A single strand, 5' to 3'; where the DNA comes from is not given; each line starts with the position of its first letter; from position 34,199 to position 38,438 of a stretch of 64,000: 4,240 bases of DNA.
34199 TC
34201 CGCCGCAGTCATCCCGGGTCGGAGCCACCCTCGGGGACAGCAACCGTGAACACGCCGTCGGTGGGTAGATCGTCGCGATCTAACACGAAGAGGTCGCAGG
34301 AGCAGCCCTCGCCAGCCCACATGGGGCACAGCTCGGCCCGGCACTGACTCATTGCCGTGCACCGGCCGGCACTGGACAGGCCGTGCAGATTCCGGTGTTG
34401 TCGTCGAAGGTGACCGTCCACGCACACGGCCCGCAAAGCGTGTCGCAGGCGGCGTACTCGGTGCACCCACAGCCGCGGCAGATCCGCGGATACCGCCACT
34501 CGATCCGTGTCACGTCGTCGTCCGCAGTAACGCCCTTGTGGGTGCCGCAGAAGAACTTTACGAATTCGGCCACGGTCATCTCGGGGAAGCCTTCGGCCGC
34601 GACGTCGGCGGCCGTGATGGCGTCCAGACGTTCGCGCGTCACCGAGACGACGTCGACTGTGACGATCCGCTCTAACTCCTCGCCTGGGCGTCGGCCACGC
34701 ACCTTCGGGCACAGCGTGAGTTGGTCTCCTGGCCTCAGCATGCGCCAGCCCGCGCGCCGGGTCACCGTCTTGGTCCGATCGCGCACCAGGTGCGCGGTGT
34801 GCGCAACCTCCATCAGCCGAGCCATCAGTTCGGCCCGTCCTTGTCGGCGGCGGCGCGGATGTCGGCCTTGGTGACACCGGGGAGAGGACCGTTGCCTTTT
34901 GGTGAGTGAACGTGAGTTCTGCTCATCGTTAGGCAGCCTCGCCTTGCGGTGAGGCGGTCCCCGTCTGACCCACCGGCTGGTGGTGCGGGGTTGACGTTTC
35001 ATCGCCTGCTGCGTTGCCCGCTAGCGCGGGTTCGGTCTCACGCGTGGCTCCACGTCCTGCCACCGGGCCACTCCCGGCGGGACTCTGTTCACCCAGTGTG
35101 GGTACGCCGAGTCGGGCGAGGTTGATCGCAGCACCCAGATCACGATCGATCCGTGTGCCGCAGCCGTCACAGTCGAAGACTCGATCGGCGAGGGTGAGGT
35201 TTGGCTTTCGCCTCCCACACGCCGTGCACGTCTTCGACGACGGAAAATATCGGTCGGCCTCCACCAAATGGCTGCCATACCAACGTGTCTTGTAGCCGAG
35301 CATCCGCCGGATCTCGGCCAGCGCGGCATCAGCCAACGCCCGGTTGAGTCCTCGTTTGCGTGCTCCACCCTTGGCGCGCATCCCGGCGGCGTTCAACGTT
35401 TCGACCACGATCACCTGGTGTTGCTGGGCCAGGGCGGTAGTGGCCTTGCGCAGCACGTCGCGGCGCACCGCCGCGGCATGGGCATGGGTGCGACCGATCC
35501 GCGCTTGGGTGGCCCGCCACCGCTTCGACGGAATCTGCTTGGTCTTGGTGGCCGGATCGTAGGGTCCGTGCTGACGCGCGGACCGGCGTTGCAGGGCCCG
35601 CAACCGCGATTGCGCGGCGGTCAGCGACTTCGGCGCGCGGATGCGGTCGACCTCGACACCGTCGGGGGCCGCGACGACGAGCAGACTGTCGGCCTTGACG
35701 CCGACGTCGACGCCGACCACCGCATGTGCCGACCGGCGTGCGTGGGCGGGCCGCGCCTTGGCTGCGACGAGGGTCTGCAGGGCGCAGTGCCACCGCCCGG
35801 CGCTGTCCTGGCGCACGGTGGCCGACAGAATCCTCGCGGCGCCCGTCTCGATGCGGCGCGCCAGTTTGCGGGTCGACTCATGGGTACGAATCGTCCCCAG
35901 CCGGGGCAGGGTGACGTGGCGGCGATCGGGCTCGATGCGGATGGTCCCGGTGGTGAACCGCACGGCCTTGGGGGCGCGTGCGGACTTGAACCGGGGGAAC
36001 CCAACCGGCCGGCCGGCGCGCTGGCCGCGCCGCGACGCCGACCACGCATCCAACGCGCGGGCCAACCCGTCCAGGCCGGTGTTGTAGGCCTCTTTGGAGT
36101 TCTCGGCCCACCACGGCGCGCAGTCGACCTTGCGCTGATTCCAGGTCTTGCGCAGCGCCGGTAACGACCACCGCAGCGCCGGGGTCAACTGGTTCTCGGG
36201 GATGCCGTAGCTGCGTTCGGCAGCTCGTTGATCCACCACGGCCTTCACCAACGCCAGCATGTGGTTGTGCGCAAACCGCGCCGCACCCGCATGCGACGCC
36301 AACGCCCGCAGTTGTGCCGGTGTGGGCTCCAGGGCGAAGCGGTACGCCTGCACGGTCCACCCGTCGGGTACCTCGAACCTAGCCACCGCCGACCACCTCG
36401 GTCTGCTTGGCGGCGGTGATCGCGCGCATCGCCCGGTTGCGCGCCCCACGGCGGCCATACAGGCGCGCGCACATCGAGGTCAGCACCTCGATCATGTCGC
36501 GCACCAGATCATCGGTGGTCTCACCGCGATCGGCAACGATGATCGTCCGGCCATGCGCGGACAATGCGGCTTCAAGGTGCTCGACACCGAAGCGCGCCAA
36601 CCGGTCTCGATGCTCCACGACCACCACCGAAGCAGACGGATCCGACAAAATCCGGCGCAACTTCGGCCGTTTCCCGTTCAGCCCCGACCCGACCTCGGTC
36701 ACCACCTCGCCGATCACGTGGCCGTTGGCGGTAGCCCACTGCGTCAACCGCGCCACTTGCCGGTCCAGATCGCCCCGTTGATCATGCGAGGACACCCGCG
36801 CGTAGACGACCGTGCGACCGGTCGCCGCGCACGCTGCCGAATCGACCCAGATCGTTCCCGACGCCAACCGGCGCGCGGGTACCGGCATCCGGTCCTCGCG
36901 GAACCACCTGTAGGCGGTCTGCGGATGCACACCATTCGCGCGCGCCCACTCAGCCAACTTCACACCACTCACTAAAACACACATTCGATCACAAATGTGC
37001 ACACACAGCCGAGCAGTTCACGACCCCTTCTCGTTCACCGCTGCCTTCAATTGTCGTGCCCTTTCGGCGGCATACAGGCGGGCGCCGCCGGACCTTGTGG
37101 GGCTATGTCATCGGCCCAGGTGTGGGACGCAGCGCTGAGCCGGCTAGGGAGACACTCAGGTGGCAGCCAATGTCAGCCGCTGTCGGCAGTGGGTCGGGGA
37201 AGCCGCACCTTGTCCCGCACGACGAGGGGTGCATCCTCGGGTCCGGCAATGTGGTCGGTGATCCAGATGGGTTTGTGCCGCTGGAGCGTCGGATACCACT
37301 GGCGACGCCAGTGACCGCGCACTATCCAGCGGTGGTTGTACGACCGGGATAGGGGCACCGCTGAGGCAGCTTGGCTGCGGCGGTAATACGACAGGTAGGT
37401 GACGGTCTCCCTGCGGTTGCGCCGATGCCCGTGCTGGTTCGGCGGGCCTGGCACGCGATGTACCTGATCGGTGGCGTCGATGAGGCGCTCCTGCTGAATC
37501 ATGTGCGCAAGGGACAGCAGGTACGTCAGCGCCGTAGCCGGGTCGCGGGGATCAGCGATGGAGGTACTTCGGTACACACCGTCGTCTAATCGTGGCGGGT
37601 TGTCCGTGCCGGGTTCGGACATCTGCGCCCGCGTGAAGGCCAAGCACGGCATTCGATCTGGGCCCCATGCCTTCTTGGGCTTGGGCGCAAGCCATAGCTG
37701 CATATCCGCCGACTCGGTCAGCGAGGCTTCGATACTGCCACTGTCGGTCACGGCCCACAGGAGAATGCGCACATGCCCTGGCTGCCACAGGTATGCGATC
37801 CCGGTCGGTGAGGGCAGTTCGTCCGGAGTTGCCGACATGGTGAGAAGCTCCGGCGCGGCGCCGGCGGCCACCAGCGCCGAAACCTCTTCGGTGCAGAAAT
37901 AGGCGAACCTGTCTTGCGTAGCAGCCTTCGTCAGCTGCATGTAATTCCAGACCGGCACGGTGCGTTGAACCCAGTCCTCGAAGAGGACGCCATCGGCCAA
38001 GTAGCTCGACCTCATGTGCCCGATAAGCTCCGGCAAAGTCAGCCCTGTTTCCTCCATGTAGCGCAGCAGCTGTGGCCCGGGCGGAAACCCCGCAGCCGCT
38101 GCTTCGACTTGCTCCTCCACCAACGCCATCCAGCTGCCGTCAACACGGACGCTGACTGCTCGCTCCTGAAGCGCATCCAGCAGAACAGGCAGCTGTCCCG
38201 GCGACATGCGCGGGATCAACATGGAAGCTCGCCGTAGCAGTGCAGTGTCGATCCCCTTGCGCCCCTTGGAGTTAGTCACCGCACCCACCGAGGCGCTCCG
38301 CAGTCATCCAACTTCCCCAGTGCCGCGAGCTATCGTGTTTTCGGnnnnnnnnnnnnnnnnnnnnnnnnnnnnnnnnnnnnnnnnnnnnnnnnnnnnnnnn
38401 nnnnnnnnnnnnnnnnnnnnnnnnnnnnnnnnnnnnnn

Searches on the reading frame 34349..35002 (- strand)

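Call 4: search_protein_families(library=pfam, proteins=[window:34349-35002:-], max_evalue=0.1)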
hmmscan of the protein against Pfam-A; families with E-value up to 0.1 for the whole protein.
window:34349-35002:- (217 aa): 1 family
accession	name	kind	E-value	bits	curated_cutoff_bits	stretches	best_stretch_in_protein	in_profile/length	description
PF04266.20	ASCH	-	0.078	14.1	21.2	0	69-149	7-78/103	ASCH domain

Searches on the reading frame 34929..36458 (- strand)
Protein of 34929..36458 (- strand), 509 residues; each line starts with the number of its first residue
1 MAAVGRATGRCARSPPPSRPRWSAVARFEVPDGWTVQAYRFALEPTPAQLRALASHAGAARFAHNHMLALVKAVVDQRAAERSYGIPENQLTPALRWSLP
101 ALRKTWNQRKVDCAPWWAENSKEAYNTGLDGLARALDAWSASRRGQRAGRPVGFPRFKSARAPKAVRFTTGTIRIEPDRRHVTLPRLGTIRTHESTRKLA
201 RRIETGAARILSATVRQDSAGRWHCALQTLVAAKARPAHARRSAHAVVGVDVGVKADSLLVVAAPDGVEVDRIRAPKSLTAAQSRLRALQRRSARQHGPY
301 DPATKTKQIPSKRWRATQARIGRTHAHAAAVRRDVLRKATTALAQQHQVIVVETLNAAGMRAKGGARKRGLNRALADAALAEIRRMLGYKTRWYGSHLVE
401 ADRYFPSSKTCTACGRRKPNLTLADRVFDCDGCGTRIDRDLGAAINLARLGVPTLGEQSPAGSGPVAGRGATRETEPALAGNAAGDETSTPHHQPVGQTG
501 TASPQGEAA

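Call 4: search_protein_families(library=pfam, proteins=[window:34929-36458:-], max_evalue=0.1)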
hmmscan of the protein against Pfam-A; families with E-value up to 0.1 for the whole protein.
window:34929-36458:- (509 aa): 3 families
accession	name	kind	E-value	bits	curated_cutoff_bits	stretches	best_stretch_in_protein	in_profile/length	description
PF07282.18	Cas12f1-like_TNB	-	8.7e-19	67.9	26.3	1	382-447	3-60/60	Cas12f1-like, TNB domain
PF01385.25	OrfB_IS605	-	1.4e-11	45.1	30.5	1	241-361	12-117/120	Probable transposase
PF12323.14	HTH_OrfB_IS605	-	1.4e-09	37.7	21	1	37-72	4-39/47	Helix-turn-helix domain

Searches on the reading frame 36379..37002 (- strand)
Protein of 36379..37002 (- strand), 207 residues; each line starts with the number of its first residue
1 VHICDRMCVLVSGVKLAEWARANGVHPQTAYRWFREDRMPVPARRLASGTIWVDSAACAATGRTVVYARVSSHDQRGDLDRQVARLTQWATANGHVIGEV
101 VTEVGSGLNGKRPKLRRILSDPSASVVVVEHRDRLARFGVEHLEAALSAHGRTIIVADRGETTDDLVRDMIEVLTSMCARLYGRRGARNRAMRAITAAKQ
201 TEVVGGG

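Call 4: search_protein_families(library=pfam, proteins=[window:36379-37002:-], max_evalue=0.1)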
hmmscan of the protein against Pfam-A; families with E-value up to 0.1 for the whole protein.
window:36379-37002:- (207 aa): 4 families
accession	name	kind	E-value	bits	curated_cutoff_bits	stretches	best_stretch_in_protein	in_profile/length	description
PF00239.26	Resolvase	-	1.8e-22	80.5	23.3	1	65-202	2-143/145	Resolvase, N terminal domain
PF01527.26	HTH_Tnp_1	-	0.012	16.3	24.1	1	12-38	22-48/75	Transposase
PF13384.12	HTH_23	-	0.045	14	24.6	0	13-35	17-39/50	Homeodomain-like domain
PF01243.27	PNPOx_N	-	0.094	13.5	28.1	0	112-198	47-114/120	Pyridoxamine 5'-phosphate oxidase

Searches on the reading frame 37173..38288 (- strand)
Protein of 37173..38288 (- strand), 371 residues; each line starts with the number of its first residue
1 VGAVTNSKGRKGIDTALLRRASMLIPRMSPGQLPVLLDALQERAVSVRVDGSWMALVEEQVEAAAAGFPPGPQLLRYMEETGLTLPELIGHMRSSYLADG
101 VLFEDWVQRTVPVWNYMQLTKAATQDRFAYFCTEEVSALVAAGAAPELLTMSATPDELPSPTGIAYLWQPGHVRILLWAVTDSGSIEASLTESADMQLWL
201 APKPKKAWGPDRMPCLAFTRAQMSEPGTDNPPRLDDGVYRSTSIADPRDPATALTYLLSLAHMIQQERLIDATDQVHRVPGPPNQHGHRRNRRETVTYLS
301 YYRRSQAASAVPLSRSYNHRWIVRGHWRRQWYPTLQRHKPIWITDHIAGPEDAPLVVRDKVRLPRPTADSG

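Call 4: search_protein_families(library=pfam, proteins=[window:37173-38288:-], max_evalue=0.1)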
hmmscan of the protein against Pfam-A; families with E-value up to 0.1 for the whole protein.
window:37173-38288:- (371 aa): 0 families

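Call 5: search_protein_families(library=phrogs, proteins=[window:37173-38288:-], max_evalue=0.1)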
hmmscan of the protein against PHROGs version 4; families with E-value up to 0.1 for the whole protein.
window:37173-38288:- (371 aa): 2 families
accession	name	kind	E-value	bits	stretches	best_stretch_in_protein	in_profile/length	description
phrog_15934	-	unknown function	7e-18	66.2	1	301-362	239-301/305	-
phrog_10678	-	unknown function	0.025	15.7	1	299-349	155-202/214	-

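Call 6: search_protein_families(library=ncbifam, proteins=[window:37173-38288:-], max_evalue=0.1)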
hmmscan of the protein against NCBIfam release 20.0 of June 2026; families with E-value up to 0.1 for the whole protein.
window:37173-38288:- (371 aa): 0 families

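Call 18: search_dna_similar(query=window:37173-38288:-, collection=plasmids, mode=protein, max_rows=40)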
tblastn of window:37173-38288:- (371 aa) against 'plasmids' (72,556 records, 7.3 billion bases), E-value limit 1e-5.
Records with a match: 59; places in all: 62; records where one place covers at least 80% of the query: 17.
Best place of each record, by identity: 60-80% 13; <60% 46.
By first word of the organism name: Streptomyces 31; Rhodococcus 19; Mycobacterium 4; Frondihabitans 1; Nocardia 1; Kitasatospora 1; Embleya 1; Cnuibacter 1.
By predicted mobility (MOB-suite, as given by PLSDB): mobilizable 32; non-mobilizable 26; conjugative 1.
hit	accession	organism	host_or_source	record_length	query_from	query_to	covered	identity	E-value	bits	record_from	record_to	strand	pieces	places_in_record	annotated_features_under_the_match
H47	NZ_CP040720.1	Rhodococcus pyridinivorans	prokaryote,Quinoline-degrading ...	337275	11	363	94%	37.3%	1e-43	203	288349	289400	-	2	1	none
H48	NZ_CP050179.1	Rhodococcus pyridinivorans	bacterial pure culture,Soil sample from ...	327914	11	363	94%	37.3%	1e-43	203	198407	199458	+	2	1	hypothetical protein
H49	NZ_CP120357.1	Rhodococcus rhodochrous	single cell,petroleum contaminated soil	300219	11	363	94%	37.3%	1e-43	202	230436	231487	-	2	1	hypothetical protein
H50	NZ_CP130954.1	Rhodococcus opacus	cell culture,Sod-podzolic soil ...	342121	10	363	95%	36.2%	4e-48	182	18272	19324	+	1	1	hypothetical protein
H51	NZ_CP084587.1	Mycobacterium intracellulare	water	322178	17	368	95%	34.1%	6e-45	172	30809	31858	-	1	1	hypothetical protein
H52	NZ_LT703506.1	Mycobacterium intracellulare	natural / free-living,environmental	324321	17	368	95%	34.1%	6e-45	172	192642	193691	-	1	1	hypothetical protein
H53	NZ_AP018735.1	Rhodococcus erythropolis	-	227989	16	363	94%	33.6%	5e-36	146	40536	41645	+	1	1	hypothetical protein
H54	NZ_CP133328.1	Rhodococcus sp. DN22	whole organism,soil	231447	16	363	94%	33.6%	5e-36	146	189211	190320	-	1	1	hypothetical protein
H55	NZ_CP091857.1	Rhodococcus erythropolis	-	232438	16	363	94%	33.6%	5e-36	146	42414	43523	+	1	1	hypothetical protein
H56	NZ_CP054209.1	Rhodococcus qingshengii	cell culture,carbendazim contaminated ...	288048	16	363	94%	33.6%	6e-36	146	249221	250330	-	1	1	hypothetical protein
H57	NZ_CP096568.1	Rhodococcus qingshengii JCM 15477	sandy loam,soil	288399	16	363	94%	33.6%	6e-36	146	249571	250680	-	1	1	hypothetical protein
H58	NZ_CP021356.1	Rhodococcus oxybenzonivorans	river sediment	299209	4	363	97%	32.3%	1e-39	157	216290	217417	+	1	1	hypothetical protein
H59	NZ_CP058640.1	Rhodococcus sp. ZPP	cell culture,soil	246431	4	361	96%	32.5%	6e-39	155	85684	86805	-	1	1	hypothetical protein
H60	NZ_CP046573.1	Rhodococcus sp. WAY2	cell culture,bacterial consortium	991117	4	363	97%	32.1%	7e-39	154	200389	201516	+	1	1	hypothetical protein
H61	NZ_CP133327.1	Rhodococcus sp. DN22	-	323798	16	363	94%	31.5%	3e-33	138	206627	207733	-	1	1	hypothetical protein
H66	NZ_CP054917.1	Streptomyces sp. NA02950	Single cell,marine sediment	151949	130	361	63%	29.6%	5e-15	84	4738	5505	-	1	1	hypothetical protein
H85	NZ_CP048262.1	Streptomyces rimosus subsp. rimosus ATCC 10970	-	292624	316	361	12%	65.2%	1e-13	80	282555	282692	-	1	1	hypothetical protein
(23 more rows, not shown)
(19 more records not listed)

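Call 20: get_annotated_region(hit=H85, flank=10000)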
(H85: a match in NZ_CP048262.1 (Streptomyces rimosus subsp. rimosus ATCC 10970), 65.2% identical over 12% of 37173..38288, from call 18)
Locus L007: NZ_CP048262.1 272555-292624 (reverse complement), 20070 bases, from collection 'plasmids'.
description: Streptomyces rimosus subsp. rimosus ATCC 10970 plasmid pSRP1, complete sequence
organism: Streptomyces rimosus subsp. rimosus ATCC 10970 (NCBI taxid 1265868)
taxonomy: Bacteria; Actinomycetota; Actinomycetes; Kitasatosporales; Streptomycetaceae; Streptomyces; Streptomyces rimosus; Streptomyces rimosus subsp. rimosus ATCC 10970
host: -; source: -; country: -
typing (MOB-suite, as given by PLSDB): mobilizable; replicon rep_cluster_1974; relaxase MOBF
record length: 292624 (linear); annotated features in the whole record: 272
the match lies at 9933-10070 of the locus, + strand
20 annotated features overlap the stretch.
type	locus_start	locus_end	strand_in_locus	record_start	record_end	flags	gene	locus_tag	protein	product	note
CDS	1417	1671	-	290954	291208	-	-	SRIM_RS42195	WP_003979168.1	hypothetical protein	-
CDS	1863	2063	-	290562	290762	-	-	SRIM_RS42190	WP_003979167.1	hypothetical protein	-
CDS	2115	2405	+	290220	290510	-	-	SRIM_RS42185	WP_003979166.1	helicase associated domain-containing protein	-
CDS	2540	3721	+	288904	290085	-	-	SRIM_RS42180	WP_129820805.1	AAA family ATPase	-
CDS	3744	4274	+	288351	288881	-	-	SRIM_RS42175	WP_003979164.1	hypothetical protein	-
CDS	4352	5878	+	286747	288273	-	-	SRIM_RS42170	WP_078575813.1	ISKra4 family transposase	-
CDS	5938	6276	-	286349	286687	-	-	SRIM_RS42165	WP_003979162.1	cyclic-phosphate processing receiver domain-containing protein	-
CDS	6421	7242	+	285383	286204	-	-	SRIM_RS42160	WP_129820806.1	TOPRIM nucleotidyl transferase/hydrolase domain-containing protein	-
CDS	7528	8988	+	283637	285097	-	-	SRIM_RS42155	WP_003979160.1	UvrD-helicase domain-containing protein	-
CDS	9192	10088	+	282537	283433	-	-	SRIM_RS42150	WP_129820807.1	hypothetical protein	-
CDS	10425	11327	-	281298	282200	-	-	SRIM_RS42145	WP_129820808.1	hypothetical protein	-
CDS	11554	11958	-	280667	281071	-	-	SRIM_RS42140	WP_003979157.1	DUF6009 family protein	-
CDS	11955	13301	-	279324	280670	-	-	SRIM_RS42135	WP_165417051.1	phage/plasmid primase, P4 family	GO:0006260 - DNA replication [Evidence IEA]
CDS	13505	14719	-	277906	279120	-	-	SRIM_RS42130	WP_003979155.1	bifunctional DNA primase/polymerase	-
CDS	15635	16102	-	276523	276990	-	-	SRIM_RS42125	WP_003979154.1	hypothetical protein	-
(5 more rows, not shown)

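Call 21: get_annotated_region(hit=H66, flank=8000)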
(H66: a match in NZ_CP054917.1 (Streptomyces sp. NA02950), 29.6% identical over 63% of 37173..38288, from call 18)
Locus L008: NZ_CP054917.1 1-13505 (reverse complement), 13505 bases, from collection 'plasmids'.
description: Streptomyces sp. NA02950 plasmid unnamed, complete sequence
organism: Streptomyces sp. NA02950 (NCBI taxid 2742137)
taxonomy: Bacteria; Actinomycetota; Actinomycetes; Kitasatosporales; Streptomycetaceae; Streptomyces; Streptomyces sp. NA02950
host: -; source: Single cell,marine sediment; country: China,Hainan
typing (MOB-suite, as given by PLSDB): non-mobilizable
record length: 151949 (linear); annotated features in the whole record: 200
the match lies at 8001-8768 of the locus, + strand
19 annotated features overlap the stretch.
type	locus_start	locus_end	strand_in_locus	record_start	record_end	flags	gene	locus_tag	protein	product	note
CDS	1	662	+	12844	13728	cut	-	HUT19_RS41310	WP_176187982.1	hypothetical protein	-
CDS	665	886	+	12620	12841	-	-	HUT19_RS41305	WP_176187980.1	hypothetical protein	-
CDS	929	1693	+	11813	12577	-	-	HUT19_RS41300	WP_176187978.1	hypothetical protein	-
CDS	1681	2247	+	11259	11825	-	-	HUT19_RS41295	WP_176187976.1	DUF1643 domain-containing protein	-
CDS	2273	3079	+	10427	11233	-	-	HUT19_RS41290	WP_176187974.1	hypothetical protein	-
CDS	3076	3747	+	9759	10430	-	-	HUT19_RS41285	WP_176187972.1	nuclease-related domain-containing protein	-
CDS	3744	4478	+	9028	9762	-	-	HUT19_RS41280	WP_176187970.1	hypothetical protein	-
CDS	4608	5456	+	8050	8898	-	-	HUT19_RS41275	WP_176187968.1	hypothetical protein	-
CDS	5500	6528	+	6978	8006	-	-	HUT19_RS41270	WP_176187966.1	hypothetical protein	-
CDS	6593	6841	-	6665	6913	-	-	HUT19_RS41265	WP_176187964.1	hypothetical protein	-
CDS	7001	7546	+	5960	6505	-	-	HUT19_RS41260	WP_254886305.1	HAD domain-containing protein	-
CDS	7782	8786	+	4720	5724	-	-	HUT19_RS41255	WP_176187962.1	hypothetical protein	-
CDS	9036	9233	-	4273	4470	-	-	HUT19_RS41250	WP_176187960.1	hypothetical protein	-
CDS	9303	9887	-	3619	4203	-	-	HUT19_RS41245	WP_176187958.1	MarR family transcriptional regulator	-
CDS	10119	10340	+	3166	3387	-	-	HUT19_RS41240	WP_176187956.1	hypothetical protein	-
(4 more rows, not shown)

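Call 63: search_protein_families(library=pfam, proteins=[window:37173-38288:-], max_evalue=10)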
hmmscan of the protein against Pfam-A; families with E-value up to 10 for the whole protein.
window:37173-38288:- (371 aa): 0 families

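Call 74: find_homologous_proteins(query=window:37173-38288:-, max_evalue=1e-30)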
Query window:37173-38288:- (371 aa): 15 proteins with E <= 1e-30 among 8000 candidates.
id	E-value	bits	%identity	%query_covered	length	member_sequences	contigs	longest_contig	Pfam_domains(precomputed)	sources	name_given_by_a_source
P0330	4.8e-248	841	100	99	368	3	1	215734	-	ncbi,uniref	ncbi:hypothetical protein LIX17_25725 (plasmid) [Mycobacterium avium subsp. hominissuis]|uniref:hypo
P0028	2.0e-78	282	40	98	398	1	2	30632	-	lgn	-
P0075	6.2e-69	251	40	98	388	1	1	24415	-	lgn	-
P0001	1.7e-54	204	35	95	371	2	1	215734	-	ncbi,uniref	ncbi:hypothetical protein LIX17_25740 (plasmid) [Mycobacterium avium subsp. hominissuis]|uniref:hypo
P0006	3.1e-52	196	35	95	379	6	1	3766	-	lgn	-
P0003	4.2e-52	196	34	95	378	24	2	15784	-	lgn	-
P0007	5.4e-52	195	35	86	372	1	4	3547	-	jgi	jgi:hypothetical protein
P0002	6.4e-52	195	34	95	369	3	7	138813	-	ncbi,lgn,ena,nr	ncbi:MAG: hypothetical protein CK429_32845 [Mycobacterium sp.]|nr:MAG: hypothetical protein CK429_32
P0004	3.3e-51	193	35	95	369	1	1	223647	-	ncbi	ncbi:hypothetical protein QN239_32970 [Mycolicibacterium sp. Y3]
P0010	4.4e-51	192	36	95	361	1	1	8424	-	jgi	jgi:hypothetical protein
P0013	4.5e-49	186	35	94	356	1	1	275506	-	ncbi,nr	ncbi:hypothetical protein MycrhDRAFT_5617 [Mycolicibacterium rhodesiae JS60]|nr:hypothetical protein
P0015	1.4e-46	178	33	94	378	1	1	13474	-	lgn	-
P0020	2.0e-42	164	31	96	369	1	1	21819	-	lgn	-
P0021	3.0e-38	150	33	83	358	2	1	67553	-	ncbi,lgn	-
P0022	7.7e-37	146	36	84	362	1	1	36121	-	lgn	-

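Call 93: search_protein_families(library=padloc, proteins=[window:37173-38288:-], max_evalue=0.01)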
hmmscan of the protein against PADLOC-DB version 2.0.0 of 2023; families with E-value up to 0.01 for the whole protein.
window:37173-38288:- (371 aa): 0 families

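Call 94: search_protein_families(library=ncbifam, proteins=[window:37173-38288:-], max_evalue=10)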
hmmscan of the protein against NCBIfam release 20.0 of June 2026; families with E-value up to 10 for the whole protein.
window:37173-38288:- (371 aa): 0 families
